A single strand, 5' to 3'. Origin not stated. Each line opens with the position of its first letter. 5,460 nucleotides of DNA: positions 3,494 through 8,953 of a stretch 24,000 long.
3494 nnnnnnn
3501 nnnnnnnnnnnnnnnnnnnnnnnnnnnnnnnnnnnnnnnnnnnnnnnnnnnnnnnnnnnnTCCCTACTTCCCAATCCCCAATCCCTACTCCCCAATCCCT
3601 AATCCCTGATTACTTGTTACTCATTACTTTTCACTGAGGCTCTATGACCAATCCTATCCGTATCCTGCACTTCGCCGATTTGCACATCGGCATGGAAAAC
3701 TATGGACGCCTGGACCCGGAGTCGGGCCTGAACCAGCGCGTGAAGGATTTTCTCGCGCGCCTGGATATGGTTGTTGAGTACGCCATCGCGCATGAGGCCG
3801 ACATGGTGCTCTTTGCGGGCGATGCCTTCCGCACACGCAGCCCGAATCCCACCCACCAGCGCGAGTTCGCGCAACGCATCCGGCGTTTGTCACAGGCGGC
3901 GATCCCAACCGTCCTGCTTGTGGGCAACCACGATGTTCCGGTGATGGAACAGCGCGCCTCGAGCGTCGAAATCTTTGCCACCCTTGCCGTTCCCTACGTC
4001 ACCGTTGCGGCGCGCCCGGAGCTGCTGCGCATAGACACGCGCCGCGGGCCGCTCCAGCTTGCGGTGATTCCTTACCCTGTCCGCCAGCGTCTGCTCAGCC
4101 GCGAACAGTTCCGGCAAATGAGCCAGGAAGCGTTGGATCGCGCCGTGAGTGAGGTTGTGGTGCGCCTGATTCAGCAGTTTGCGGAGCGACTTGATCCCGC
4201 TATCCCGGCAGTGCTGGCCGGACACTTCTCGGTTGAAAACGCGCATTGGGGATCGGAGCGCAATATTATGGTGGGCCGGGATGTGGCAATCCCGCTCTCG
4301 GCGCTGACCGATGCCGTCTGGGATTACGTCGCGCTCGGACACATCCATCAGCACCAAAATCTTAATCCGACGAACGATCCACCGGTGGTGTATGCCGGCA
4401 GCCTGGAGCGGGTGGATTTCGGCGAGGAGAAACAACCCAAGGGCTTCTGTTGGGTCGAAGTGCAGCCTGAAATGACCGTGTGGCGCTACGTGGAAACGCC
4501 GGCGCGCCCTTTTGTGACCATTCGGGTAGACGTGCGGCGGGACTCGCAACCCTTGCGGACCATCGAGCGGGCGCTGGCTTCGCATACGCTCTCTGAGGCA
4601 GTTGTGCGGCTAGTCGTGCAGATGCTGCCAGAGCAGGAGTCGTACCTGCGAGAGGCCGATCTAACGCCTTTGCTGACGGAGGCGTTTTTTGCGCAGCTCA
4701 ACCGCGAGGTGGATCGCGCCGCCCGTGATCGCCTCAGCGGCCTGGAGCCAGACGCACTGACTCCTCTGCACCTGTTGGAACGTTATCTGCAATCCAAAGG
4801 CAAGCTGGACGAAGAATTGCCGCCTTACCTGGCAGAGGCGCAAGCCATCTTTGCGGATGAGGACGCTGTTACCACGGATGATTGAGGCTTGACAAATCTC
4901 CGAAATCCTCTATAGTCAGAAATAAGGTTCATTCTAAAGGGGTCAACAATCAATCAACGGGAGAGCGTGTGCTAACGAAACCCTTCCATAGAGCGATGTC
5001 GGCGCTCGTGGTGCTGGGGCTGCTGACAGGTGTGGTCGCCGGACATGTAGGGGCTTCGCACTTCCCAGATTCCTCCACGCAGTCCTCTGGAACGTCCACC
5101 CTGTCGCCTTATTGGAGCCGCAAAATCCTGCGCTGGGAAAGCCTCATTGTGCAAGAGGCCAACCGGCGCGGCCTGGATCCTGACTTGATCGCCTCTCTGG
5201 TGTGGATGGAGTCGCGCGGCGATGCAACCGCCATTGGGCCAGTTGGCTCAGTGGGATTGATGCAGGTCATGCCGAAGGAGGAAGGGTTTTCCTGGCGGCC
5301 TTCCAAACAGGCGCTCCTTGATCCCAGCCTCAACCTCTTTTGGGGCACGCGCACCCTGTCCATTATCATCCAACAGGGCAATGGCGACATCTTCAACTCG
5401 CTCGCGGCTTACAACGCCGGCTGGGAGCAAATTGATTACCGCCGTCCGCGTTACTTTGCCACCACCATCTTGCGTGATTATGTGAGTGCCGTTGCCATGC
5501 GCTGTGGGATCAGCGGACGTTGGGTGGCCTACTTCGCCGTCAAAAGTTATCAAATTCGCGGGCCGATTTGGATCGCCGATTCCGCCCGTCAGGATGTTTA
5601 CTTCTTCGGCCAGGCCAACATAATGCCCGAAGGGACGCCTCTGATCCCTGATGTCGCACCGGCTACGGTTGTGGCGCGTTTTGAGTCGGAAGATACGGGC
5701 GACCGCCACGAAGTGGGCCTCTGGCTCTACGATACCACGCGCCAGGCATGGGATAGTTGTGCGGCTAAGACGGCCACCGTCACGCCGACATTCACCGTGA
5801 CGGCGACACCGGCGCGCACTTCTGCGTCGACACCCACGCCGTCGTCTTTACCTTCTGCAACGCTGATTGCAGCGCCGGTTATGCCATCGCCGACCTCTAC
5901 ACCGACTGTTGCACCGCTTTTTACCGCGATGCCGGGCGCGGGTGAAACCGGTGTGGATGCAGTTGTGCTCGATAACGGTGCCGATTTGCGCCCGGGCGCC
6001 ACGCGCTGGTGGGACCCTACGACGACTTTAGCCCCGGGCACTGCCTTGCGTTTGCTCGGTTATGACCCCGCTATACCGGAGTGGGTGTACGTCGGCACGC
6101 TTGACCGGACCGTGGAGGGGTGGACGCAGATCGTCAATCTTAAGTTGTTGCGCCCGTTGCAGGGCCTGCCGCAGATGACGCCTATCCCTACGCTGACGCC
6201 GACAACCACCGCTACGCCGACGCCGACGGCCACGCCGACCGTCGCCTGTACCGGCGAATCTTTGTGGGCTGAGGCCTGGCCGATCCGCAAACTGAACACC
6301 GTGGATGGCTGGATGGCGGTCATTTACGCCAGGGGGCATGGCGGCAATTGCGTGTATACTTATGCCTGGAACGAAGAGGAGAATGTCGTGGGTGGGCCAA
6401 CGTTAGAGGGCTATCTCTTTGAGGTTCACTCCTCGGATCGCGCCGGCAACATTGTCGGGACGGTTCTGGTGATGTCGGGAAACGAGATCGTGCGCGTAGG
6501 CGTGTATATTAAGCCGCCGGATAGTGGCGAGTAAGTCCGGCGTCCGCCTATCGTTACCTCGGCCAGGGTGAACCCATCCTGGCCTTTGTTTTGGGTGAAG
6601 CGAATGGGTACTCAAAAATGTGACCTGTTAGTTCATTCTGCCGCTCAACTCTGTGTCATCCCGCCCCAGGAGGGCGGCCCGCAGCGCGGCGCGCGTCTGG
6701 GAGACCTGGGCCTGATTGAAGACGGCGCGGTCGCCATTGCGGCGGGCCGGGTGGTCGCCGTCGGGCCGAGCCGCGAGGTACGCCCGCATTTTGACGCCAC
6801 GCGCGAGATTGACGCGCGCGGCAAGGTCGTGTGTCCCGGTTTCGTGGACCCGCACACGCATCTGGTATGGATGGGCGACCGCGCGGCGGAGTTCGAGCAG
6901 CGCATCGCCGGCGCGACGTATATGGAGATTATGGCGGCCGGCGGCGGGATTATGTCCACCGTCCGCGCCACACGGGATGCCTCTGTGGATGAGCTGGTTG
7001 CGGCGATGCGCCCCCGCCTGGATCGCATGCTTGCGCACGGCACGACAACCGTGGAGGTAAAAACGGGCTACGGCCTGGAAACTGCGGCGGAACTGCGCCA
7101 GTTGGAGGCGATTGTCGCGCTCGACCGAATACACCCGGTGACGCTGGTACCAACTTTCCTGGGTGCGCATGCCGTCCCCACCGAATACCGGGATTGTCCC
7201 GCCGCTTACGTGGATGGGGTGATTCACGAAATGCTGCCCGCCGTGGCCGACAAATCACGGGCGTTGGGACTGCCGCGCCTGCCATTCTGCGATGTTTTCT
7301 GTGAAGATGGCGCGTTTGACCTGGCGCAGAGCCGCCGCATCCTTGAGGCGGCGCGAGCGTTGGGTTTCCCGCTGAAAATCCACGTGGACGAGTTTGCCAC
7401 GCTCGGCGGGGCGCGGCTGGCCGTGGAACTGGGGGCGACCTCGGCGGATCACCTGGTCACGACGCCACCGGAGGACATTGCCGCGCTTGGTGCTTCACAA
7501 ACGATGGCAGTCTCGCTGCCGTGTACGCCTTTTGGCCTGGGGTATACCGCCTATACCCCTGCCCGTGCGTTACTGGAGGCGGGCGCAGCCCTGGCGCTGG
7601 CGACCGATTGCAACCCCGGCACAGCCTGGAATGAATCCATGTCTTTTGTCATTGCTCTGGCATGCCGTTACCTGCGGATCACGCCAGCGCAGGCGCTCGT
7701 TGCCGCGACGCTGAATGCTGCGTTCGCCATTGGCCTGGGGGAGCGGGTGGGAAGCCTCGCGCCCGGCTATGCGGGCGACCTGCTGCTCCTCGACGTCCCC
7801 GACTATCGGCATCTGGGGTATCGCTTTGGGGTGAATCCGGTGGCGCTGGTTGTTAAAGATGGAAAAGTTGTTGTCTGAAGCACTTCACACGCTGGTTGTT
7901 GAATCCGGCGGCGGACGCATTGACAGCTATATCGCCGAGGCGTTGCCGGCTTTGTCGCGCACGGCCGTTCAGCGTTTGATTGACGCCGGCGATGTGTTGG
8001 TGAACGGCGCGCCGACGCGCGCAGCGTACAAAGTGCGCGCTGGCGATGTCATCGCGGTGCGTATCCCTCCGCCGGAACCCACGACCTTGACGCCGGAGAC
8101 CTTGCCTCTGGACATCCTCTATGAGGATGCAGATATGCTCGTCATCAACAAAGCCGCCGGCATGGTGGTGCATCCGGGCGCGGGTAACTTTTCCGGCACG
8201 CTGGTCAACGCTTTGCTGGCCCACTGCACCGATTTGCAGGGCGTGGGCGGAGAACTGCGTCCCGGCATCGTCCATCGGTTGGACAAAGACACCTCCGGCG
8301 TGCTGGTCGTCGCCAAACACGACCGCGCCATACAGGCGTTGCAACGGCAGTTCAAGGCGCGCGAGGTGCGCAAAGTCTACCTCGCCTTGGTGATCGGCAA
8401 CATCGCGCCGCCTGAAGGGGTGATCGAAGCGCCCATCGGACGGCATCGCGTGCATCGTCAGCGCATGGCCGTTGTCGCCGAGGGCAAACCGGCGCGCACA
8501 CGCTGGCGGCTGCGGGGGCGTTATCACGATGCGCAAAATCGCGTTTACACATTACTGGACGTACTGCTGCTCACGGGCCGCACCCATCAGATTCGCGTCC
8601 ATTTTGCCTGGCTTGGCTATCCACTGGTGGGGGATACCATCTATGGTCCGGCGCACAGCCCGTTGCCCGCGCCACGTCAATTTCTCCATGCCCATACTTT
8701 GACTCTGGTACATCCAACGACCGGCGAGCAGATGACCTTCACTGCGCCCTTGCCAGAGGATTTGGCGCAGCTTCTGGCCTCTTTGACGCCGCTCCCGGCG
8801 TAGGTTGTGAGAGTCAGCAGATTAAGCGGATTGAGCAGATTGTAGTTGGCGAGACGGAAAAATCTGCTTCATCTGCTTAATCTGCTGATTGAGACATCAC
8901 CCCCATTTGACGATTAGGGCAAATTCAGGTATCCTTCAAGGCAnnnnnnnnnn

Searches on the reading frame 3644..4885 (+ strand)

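Call 90: search_protein_families(library=pfam, proteins=[window:3644-4885:+], max_evalue=0.00001)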
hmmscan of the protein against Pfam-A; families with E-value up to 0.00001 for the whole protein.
window:3644-4885:+ (413 aa): 1 family
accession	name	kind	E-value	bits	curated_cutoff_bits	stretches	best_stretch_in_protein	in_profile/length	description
PF00149.33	Metallophos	-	7.1e-12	46.6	21.5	1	5-236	1-190/191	Calcineurin-like phosphoesterase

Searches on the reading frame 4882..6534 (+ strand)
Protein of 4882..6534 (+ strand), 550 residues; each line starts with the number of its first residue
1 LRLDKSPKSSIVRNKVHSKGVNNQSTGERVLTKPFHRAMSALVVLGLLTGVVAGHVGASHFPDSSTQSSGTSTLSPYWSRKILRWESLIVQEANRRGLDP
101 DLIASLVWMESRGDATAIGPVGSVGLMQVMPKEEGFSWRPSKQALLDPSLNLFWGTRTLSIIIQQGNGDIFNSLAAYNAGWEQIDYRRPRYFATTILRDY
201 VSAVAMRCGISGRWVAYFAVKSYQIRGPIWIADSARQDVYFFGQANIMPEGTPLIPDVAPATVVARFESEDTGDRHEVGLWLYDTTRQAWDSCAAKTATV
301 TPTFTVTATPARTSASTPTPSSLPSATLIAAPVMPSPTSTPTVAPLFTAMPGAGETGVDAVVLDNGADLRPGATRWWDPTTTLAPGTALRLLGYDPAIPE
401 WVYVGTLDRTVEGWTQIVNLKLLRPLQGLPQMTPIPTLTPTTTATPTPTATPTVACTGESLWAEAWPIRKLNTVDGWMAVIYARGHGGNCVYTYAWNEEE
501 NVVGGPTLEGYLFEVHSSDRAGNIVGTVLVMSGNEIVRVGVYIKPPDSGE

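Call 90: search_protein_families(library=pfam, proteins=[window:4882-6534:+], max_evalue=0.00001)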
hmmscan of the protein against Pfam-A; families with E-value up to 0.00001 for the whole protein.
window:4882-6534:+ (550 aa): 1 family
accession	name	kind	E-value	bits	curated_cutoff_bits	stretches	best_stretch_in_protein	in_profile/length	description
PF01464.25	SLT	-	3.6e-18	65.7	21.3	1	88-184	2-101/117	Transglycosylase SLT domain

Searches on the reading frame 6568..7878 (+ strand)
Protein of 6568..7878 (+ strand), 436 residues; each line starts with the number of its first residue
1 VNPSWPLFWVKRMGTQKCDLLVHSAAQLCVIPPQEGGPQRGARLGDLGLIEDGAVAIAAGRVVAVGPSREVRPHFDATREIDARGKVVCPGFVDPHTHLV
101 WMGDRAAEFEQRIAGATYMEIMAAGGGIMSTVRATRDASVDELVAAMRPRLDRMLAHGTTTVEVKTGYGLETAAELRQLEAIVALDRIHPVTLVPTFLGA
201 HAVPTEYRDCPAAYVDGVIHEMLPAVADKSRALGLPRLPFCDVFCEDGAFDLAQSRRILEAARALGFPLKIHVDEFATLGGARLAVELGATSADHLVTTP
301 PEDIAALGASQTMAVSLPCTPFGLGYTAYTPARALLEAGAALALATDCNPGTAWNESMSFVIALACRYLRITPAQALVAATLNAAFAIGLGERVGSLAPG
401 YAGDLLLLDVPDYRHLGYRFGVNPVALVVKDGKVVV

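Call 90: search_protein_families(library=pfam, proteins=[window:6568-7878:+], max_evalue=0.00001)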
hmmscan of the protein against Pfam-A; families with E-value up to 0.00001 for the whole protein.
window:6568-7878:+ (436 aa): 2 families
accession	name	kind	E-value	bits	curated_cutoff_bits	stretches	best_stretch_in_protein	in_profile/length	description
PF07969.17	Amidohydro_3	-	4e-24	86.4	29.7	2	138-436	152-472/472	Amidohydrolase family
PF01979.26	Amidohydro_1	-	5.1e-20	72.4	25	1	87-435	1-345/345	Amidohydrolase family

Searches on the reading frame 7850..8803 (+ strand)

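Call 90: search_protein_families(library=pfam, proteins=[window:7850-8803:+], max_evalue=0.00001)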
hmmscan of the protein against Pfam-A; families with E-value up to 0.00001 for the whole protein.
window:7850-8803:+ (317 aa): 2 families
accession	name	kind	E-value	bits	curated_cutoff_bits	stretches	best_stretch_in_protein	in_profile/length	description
PF00849.27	PseudoU_synth_2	-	1.7e-31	109.9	26.8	1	95-253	1-151/152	RNA pseudouridylate synthase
PF01479.30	S4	-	3.5e-11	43.1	22.8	1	23-68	2-48/48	S4 domain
